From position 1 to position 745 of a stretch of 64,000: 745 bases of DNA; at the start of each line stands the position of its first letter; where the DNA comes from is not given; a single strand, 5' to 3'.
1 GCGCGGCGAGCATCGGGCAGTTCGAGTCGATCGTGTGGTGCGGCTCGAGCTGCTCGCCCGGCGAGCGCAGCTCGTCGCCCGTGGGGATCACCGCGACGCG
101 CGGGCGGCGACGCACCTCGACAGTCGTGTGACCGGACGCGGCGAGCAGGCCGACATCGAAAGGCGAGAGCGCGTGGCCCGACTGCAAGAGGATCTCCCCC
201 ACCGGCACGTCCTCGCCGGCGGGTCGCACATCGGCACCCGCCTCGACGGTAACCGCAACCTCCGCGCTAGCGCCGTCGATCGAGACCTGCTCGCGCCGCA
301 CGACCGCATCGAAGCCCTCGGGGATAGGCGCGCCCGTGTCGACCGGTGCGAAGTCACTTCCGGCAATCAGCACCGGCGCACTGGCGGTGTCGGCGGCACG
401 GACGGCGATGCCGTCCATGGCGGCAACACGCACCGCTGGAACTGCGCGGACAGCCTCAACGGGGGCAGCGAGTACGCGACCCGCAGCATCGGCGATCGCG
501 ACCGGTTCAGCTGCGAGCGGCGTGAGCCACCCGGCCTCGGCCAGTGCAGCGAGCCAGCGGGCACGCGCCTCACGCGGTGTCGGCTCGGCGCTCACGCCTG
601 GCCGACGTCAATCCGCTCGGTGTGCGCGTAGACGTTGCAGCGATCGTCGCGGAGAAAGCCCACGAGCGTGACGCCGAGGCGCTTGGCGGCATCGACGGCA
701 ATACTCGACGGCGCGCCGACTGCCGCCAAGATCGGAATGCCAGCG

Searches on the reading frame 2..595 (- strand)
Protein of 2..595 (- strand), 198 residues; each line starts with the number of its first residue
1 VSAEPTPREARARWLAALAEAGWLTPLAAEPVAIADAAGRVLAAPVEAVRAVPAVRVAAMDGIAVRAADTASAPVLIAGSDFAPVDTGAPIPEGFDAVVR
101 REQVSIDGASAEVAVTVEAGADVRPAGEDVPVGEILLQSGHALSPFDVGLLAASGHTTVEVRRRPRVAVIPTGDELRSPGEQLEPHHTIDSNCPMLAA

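Call 69: search_protein_families(library=pfam, proteins=[window:2-595:-], max_evalue=0.00001)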
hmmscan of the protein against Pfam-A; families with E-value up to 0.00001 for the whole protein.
window:2-595:- (198 aa): 1 family
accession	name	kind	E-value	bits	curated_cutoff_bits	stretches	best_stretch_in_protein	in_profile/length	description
PF03453.22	MoeA_N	-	1.7e-33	116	30.8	1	9-155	5-160/160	MoeA N-terminal region (domain I and II)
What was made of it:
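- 1..595 (-): moeA, N-terminal part only (cut by the window edge). Pfam MoeA_N, E 2e-33 (call 69).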
